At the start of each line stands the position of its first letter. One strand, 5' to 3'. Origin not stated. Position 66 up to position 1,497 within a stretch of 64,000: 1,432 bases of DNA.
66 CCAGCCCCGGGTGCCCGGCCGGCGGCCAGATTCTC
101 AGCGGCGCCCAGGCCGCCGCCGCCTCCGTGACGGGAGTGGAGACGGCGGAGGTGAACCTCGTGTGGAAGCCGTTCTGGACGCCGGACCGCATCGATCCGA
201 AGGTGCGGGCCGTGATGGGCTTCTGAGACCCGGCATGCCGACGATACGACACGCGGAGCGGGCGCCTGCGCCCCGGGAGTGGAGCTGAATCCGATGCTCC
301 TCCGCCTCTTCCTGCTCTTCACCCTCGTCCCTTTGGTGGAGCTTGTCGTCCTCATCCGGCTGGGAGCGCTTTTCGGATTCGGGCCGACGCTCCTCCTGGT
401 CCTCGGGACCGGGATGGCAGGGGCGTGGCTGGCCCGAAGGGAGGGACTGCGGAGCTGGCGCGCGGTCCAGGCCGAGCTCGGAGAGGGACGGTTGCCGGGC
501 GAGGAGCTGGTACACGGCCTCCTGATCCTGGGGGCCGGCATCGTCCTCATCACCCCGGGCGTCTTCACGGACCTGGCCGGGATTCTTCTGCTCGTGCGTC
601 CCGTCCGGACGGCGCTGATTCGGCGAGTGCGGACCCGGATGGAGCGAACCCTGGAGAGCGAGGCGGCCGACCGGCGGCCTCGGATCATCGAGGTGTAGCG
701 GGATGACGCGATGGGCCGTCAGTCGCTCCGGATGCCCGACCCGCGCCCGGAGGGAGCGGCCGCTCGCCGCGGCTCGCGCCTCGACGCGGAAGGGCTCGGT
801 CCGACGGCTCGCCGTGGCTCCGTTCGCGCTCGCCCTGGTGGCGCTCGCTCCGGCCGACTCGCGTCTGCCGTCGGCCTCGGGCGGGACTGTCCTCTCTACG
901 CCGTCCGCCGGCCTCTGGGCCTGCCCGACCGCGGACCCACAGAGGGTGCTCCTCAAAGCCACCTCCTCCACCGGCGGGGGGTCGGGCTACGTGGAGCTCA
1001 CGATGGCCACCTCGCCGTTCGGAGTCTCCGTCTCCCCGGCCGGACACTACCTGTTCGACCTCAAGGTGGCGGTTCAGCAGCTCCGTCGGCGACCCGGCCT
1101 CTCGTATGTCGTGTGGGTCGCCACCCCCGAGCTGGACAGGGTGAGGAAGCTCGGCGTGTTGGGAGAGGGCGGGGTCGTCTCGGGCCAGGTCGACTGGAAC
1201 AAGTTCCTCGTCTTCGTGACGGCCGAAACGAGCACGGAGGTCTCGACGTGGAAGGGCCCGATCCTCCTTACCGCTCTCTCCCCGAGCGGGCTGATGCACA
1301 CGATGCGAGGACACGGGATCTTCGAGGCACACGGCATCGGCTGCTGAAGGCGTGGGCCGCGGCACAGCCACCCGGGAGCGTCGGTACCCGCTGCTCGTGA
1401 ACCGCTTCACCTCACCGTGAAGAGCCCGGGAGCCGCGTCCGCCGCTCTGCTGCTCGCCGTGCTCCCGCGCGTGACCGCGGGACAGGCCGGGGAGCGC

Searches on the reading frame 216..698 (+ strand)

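Call 18: search_protein_families(library=pfam, proteins=[window:216-698:+], max_evalue=0.01)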
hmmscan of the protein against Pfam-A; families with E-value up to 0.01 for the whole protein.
window:216-698:+ (160 aa): 1 family
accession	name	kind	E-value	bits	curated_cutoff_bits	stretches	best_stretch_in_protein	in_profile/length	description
PF04186.18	FxsA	-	2.6e-31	108.4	25.2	1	33-139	1-107/109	FxsA cytoplasmic membrane protein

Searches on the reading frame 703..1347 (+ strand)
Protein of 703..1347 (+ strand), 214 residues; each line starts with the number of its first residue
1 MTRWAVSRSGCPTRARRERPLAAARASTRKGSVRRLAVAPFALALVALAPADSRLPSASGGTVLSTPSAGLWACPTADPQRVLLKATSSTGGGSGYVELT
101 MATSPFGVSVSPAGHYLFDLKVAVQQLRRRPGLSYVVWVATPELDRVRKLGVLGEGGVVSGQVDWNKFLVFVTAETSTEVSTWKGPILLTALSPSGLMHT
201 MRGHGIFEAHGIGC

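Call 18: search_protein_families(library=pfam, proteins=[window:703-1347:+], max_evalue=0.01)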
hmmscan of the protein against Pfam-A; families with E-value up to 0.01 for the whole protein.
window:703-1347:+ (214 aa): 0 families

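Call 34: search_protein_families(library=ncbifam, proteins=[window:703-1347:+], max_evalue=0.01)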
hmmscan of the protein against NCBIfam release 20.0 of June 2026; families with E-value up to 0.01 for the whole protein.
window:703-1347:+ (214 aa): 0 families

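Call 46: find_homologous_proteins(query=window:703-1344:+)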
Query window:703-1344:+ (214 aa): 215 proteins with E <= 0.001 among 2967 candidates; the best 120 are listed.
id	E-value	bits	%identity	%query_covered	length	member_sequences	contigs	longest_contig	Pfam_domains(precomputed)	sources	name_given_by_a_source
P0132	6.0e-135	466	100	100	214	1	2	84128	-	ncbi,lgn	ncbi:MAG: hypothetical protein ACE5HP_00980 [Gemmatimonadota bacterium]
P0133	1.5e-54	203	66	64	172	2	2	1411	-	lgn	-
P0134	2.6e-53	199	66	64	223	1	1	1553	-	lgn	-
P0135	3.6e-52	195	64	64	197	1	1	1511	-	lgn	-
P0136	3.6e-52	195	55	75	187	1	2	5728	-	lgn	-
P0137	7.5e-51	191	63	64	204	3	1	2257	-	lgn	-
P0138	1.3e-50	190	63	64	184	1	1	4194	-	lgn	-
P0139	1.1e-49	187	58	72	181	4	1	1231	-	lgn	-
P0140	2.8e-47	179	62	61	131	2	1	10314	-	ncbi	ncbi:MAG: hypothetical protein ACE5HQ_12260 [Gemmatimonadota bacterium]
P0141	3.7e-47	179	60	65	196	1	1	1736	-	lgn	-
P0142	7.9e-47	178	57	66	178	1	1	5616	-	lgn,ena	-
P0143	3.0e-46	176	61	64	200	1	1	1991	-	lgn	-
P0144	4.8e-46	175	55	76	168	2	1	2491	-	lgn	-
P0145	8.1e-46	174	53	86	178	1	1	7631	-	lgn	-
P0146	1.8e-45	173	56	79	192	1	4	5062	-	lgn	-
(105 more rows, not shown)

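Call 55: predict_structure(alignment_id=A4)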
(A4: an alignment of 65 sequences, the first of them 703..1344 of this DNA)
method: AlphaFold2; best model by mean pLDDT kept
length: 214 residues; sequences in the alignment: 65
mean_pLDDT: 79.3   pTM: 0.62
mean pLDDT of the five models: 79.3, 78.7, 78.4, 77.9, 77.8
residues with pLDDT >= 90: 112; 70-90: 12; 50-70: 80; < 50: 10
segments of 3 or more residues with pLDDT < 50: 1-3
pLDDT, mean of each block of 10 residues (from residue 1): 53 54 55 57 60 57 65 79 96 96 92 96 97 98 96 98 97 98 97 80 56 51
secondary structure, 60 per line:
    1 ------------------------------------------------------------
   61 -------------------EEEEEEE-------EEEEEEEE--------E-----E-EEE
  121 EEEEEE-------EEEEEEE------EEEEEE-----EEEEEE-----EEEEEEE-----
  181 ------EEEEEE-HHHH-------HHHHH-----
elements in order: E80-86 E94-101 E118-126 E134-140 E147-152 E158-163 E169-175 E187-192 H194-197 H205-209

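Call 57: fold_search(model_id=the predicted structure, library=pdb)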
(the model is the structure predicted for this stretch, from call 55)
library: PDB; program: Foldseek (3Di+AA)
matches with E <= 10: 1545; with E <= 0.001: 0
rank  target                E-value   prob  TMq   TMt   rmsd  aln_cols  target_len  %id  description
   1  4nwn_B                1.1e-02  0.96  0.26  0.32   9.7       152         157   10  Computationally Designed Two-Component Self-Assembling Tetrahedral Cage T32-28 (released 2014-05-28)
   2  8t7m_B                1.4e-02  0.94  0.26  0.32   9.1       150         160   11  Iron and Copper bound HftA from Treponema denticola (released 2024-06-26)
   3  5hdw                  1.7e-02  0.77  0.23  0.32   8.0       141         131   16  ApaG Domain of FBxo3 (released 2016-04-06)
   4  8t7l_B                2.2e-02  0.85  0.25  0.31   9.9       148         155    9  Copper bound HftA from Treponema denticola (released 2024-06-26)
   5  8t7l_A                3.4e-02  0.77  0.24  0.29   9.9       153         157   12  Copper bound HftA from Treponema denticola (released 2024-06-26)
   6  3lzl_A                4.0e-02  0.82  0.24  0.30  10.3       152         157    7  Crystal Structure Analysis of the as-solated P19 protein from Campylobacter jejuni at 1.45 A at pH 9.0 (released 2010-07-21)
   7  2o6c_A                4.9e-02  0.63  0.23  0.28   9.8       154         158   12  Structure of selenomethionyl rTp34 from Treponema pallidum (released 2006-12-26)
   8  5vnb_A                5.5e-02  0.75  0.25  0.37   9.5       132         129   14  YEATS in complex with histone H3 (released 2018-09-05)
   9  1j8k_MODEL_1_A        6.1e-02  0.89  0.23  0.45   5.8       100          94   16  NMR STRUCTURE OF THE FIBRONECTIN EDA DOMAIN, NMR, 20 STRUCTURES (released 2002-02-06)
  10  5dhv_A                6.5e-02  0.82  0.22  0.33   5.9       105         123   16  HIV-1 Rev NTD dimers with variable crossing angles (released 2016-06-22)
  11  8t7k                  6.5e-02  0.77  0.26  0.32   8.9       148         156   10  Apo HftA from Treponema denticola (released 2024-06-26)
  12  6zlx                  6.5e-02  0.77  0.25  0.23   7.2       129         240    6  The structure of the ClpX-associated factor PDIP38 (released 2021-07-14)
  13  9o4y_C                6.5e-02  0.66  0.23  0.36   9.4       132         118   13  GAS41 YEATS domain in complex with DLG-1 (released 2026-02-25)
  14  7jfy_C                6.5e-02  0.60  0.23  0.34   9.3       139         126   12  GAS41 YEATS domain in complex with 5 (released 2021-07-21)
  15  9o4y_D                6.5e-02  0.47  0.22  0.33   9.4       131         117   11  GAS41 YEATS domain in complex with DLG-1 (released 2026-02-25)
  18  3lzo_A                7.7e-02  0.77  0.25  0.31  10.1       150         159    7  Crystal Structure Analysis of the copper-reconstituted P19 protein from Campylobacter jejuni at 1.65 A at pH 10.0 (released 2010-07-21)
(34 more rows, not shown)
